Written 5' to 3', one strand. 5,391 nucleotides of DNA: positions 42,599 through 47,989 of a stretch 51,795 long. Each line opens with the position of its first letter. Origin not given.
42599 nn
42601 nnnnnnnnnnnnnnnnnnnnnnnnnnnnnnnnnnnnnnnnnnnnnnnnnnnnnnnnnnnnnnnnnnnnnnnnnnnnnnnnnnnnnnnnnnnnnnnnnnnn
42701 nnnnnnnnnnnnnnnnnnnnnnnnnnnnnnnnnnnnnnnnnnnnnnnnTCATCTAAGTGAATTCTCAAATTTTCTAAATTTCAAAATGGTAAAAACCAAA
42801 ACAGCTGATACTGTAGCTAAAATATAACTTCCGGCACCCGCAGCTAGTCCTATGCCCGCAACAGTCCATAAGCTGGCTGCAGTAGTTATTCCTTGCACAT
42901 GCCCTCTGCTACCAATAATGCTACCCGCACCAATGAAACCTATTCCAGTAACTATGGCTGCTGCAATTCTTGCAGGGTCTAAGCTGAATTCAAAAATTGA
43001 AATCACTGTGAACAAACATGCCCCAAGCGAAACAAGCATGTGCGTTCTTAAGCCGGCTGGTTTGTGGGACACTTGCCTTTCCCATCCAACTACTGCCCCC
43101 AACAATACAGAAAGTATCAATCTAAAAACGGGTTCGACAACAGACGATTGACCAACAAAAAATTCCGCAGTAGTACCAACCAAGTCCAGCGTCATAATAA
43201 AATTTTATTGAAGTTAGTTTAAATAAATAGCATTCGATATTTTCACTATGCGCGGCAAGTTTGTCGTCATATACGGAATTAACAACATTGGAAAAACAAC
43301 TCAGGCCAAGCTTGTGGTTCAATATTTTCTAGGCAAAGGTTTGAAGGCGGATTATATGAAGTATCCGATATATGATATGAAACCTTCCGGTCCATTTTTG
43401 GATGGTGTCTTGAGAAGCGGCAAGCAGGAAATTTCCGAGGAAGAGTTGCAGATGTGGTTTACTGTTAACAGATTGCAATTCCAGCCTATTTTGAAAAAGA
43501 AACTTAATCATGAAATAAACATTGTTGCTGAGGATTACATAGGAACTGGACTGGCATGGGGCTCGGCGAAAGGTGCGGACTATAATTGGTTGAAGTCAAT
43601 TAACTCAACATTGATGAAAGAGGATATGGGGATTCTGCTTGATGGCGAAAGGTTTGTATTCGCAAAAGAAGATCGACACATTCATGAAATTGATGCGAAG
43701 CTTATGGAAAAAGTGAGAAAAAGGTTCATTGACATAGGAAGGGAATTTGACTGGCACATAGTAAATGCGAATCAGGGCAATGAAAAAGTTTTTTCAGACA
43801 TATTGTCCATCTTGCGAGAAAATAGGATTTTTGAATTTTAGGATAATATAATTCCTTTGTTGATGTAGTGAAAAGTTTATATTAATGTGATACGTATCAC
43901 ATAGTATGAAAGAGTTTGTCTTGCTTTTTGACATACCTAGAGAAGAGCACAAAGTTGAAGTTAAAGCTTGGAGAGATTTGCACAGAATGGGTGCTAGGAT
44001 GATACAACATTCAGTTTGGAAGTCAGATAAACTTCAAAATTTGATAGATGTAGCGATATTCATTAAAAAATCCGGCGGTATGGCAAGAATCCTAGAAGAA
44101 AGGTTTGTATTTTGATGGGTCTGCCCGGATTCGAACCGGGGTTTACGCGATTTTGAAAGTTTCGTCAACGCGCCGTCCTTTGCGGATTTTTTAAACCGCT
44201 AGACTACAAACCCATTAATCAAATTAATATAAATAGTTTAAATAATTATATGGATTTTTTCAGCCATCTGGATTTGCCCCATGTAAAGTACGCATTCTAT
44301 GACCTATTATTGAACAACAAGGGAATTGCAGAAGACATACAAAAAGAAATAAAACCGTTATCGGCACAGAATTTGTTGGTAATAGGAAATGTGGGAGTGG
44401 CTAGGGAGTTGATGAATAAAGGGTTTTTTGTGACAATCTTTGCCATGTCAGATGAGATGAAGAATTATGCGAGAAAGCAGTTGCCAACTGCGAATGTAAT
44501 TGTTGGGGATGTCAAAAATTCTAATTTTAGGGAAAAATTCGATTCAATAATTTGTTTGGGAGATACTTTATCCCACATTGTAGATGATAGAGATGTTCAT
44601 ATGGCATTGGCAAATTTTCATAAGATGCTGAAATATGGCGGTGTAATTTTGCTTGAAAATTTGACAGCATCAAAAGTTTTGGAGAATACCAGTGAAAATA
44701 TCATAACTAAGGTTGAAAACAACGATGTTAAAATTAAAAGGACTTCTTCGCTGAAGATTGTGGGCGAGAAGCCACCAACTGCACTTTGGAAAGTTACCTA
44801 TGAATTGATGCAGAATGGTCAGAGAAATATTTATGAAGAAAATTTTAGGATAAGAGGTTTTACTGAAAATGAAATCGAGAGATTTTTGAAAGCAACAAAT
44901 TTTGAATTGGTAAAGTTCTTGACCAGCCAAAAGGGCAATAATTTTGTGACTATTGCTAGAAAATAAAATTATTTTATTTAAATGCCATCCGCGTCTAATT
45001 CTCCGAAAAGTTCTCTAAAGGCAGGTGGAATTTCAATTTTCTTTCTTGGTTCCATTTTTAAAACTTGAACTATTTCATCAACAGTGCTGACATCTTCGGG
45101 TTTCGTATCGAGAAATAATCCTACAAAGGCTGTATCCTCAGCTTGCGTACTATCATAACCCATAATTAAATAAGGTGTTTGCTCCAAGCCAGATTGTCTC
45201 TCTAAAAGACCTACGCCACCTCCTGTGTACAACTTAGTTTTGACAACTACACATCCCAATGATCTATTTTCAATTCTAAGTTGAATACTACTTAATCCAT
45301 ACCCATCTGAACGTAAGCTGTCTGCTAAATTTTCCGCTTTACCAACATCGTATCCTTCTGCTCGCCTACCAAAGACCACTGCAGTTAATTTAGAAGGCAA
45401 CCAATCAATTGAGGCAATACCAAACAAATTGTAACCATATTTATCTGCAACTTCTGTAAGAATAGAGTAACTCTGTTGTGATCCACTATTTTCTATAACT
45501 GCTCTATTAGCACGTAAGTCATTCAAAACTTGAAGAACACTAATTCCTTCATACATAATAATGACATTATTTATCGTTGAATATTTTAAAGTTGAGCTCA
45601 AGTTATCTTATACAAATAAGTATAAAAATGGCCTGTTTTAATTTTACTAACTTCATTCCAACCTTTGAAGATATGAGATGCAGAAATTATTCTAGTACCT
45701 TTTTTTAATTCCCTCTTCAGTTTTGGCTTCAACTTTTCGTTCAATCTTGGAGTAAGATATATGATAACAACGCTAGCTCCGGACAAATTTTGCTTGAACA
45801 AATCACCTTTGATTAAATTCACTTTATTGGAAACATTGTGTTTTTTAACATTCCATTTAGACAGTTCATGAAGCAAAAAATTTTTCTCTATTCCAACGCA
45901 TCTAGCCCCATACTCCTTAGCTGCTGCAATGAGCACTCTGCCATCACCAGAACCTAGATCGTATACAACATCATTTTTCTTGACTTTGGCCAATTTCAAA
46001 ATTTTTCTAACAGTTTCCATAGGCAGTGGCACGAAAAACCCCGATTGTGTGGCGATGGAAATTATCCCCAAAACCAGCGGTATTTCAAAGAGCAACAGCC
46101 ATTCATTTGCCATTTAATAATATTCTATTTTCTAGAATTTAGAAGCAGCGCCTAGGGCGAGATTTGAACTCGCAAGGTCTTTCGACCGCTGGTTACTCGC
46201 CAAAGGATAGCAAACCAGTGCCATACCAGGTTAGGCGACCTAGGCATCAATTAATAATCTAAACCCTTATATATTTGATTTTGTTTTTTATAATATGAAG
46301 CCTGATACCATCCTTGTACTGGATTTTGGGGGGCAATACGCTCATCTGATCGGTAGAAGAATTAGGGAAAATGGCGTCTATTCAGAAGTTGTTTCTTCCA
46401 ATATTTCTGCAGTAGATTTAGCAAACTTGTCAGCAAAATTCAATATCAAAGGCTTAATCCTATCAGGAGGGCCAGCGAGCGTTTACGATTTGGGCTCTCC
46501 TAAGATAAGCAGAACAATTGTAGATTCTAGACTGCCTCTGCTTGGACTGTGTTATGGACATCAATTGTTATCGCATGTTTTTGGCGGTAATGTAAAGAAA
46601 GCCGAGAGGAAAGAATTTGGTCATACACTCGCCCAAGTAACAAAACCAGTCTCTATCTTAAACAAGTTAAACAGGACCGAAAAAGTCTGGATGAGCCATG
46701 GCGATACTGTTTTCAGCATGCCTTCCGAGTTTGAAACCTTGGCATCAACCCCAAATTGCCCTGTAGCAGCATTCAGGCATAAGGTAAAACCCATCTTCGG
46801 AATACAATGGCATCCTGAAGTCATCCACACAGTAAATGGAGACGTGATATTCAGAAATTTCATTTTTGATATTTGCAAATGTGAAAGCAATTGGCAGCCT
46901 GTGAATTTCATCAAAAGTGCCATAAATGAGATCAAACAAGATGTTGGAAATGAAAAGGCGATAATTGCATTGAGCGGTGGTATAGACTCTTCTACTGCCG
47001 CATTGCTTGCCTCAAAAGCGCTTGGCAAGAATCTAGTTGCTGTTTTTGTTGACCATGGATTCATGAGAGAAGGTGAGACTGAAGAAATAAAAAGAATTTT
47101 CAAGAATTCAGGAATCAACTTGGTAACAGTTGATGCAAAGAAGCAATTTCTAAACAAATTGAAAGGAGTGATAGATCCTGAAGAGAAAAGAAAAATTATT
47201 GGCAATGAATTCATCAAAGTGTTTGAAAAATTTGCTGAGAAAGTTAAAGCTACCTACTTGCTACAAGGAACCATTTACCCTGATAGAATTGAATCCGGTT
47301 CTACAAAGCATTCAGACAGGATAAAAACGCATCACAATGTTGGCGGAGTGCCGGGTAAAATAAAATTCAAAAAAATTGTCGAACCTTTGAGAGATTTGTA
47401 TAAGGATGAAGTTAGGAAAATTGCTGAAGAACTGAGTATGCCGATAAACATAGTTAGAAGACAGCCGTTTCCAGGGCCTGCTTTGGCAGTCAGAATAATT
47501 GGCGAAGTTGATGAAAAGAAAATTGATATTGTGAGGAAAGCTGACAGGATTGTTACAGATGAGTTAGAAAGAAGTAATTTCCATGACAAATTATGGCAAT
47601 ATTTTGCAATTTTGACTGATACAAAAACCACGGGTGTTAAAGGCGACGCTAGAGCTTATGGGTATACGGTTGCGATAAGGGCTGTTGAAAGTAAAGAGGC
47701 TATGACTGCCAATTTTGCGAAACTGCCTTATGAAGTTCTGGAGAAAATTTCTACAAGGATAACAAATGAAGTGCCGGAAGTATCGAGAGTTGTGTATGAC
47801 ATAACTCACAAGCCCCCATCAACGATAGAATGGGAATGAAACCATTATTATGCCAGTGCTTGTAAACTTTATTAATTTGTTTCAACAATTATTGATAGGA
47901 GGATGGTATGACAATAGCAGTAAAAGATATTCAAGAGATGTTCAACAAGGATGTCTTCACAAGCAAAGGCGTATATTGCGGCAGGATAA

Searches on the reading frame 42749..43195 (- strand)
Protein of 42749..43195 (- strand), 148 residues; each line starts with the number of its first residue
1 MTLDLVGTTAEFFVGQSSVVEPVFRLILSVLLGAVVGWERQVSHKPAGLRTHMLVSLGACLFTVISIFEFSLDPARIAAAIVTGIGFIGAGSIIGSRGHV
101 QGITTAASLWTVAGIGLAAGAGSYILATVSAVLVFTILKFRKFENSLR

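Call 89: search_protein_families(library=pfam, proteins=[window:42749-43195:-], max_evalue=1)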
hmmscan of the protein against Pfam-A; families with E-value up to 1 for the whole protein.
window:42749-43195:- (148 aa): 1 family
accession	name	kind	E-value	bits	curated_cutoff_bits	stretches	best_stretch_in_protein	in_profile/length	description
PF02308.21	MgtC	-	7.3e-39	133.3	31.4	1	26-142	1-116/121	MgtC family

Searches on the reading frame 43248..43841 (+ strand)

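Call 89: search_protein_families(library=pfam, proteins=[window:43248-43841:+], max_evalue=1)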
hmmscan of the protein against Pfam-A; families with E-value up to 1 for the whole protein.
window:43248-43841:+ (197 aa): 4 families
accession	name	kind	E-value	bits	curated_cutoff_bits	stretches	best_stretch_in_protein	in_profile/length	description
PF02223.23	Thymidylate_kin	-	2.4e-18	66.9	27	1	10-185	3-185/185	Thymidylate kinase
PF20720.3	nSTAND3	-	0.018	15.2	27.2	1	4-33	18-47/155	Novel STAND NTPase 3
PF01637.24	ATPase_2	-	0.066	13.4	33.2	1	4-32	21-49/225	ATPase domain predominantly from Archaea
PF13479.12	AAA_24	-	0.1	12.9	27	1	5-22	4-21/195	AAA domain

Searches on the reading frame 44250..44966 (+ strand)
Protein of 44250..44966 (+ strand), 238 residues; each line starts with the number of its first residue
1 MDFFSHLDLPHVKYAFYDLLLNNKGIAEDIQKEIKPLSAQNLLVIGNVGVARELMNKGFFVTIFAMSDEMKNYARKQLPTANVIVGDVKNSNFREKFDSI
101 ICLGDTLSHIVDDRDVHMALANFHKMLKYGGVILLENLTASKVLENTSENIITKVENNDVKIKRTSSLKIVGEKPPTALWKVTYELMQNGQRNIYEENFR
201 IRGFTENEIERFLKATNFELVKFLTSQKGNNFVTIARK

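Call 89: search_protein_families(library=pfam, proteins=[window:44250-44966:+], max_evalue=1)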
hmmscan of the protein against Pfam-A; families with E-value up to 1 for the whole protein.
window:44250-44966:+ (238 aa): 6 families
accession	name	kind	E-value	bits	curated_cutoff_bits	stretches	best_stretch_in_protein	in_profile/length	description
PF13649.12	Methyltransf_25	-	5.6e-09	37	27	1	49-131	10-97/97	Methyltransferase domain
PF08241.18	Methyltransf_11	-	4.4e-08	34.1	21.2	1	46-134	6-94/95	Methyltransferase domain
PF08242.18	Methyltransf_12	-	6.5e-05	24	30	1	69-133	39-98/98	Methyltransferase domain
PF13489.12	Methyltransf_23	-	0.00035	20.8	27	1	75-221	80-162/164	Methyltransferase domain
PF05401.17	NodS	-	0.06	13.6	24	1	86-133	96-142/201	Nodulation protein S (NodS)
PF06859.18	Bin3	-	0.11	13.5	27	0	111-163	17-69/109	Bicoid-interacting protein 3 (Bin3)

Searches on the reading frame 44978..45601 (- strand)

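Call 89: search_protein_families(library=pfam, proteins=[window:44978-45601:-], max_evalue=1)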
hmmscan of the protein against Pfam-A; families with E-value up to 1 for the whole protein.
window:44978-45601:- (207 aa): 1 family
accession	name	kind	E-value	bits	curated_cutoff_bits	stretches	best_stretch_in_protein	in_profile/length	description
PF07624.16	PSD2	-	0.13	12.5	25.8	0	77-106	35-64/74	Protein of unknown function (DUF1585)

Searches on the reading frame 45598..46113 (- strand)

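Call 89: search_protein_families(library=pfam, proteins=[window:45598-46113:-], max_evalue=1)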
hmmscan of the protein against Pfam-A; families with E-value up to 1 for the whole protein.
window:45598-46113:- (171 aa): 20 families
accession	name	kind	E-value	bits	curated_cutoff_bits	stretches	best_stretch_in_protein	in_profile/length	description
PF08123.19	DOT1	-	1.9e-10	41.1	23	1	32-160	28-172/205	Histone methylation protein DOT1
PF13847.12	Methyltransf_31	-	8.3e-06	26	27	1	45-148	2-113/145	Methyltransferase domain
PF13649.12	Methyltransf_25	-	3.1e-05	25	27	1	50-125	1-75/97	Methyltransferase domain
PF02475.24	TRM5-TYW2_MTfase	-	6.3e-05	23.4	28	1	42-122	32-113/164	TRM5/TYW2 methyltransferase domain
PF06325.19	PrmA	-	0.0001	22.4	22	1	44-159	159-273/296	Ribosomal protein L11 methyltransferase (PrmA)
PF01555.25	N6_N4_Mtase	-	0.00022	21.7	26.7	1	26-78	162-212/221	DNA methylase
PF01135.25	PCMT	-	0.00023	21.4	20.3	1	35-108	62-136/210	Protein-L-isoaspartate(D-aspartate) O-methyltransferase (PCMT)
PF05175.20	MTS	-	0.00044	20.4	23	1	43-117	28-102/170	Methyltransferase small domain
PF02384.22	N6_Mtase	-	0.00064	19.6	20.4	1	31-112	31-121/311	N-6 DNA Methylase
PF02353.26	CMAS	-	0.0012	18.7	27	1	35-100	51-116/273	Mycolic acid cyclopropane synthetase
PF00891.24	Methyltransf_2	-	0.0016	18.3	22.3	1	35-118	51-133/210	O-methyltransferase domain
PF09445.16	Methyltransf_15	-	0.0028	17.7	22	1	49-108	3-61/165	RNA cap guanine-N2 methyltransferase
PF08241.18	Methyltransf_11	-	0.0069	17.4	21.2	1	52-120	2-66/95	Methyltransferase domain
PF00398.26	RrnaAD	-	0.0082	15.7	24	1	34-110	18-90/263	Ribosomal RNA adenine dimethylase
PF13489.12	Methyltransf_23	-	0.0095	16.1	27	1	36-94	11-69/164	Methyltransferase domain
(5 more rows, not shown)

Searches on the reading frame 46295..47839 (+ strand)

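Call 3: search_protein_families(library=pfam, proteins=[window:46295-47839:+], max_evalue=1)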
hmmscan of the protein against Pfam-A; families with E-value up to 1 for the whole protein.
window:46295-47839:+ (514 aa): 12 families
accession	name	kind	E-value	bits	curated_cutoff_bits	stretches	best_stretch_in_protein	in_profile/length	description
PF00117.34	GATase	-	9.8e-43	146.5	22.8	1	7-192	1-189/190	Glutamine amidotransferase class-I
PF00958.27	GMP_synt_C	-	4.6e-41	139.2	27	1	422-513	1-92/92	GMP synthase C terminal domain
PF02540.23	NAD_synthase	-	8e-14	51.8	21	2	206-285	5-85/242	NAD synthase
PF07722.19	Peptidase_C26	-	7.7e-09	36.1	20.5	1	70-175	96-219/219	Peptidase C26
PF06508.19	QueC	-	8.5e-08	32.4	22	1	221-289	1-66/210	Queuosine biosynthesis protein QueC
PF01171.26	ATP_bind_3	-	5e-06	26.8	27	1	222-380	2-159/182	PP-loop family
PF03054.22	tRNA_Me_trans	-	5.6e-06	26.6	20.6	1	221-288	2-79/202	tRNA methyl transferase HUP domain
PF00764.25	Arginosuc_synth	-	4.7e-05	23.9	27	1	221-287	1-67/162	Arginosuccinate synthase N-terminal HUP domain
PF02568.20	ThiI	-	0.00037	20.6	20.5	1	219-326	3-116/197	Thiamine biosynthesis protein (ThiI)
PF01507.26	PAPS_reduct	-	0.02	15.4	22.5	1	223-297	3-76/175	Phosphoadenosine phosphosulfate reductase domain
PF00733.27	Asn_synthase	-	0.087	12.9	21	1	224-253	22-51/354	Asparagine synthase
PF24167.1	DUF7411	-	0.22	11.5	28.7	1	221-349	2-126/194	Family of unknown function (DUF7411)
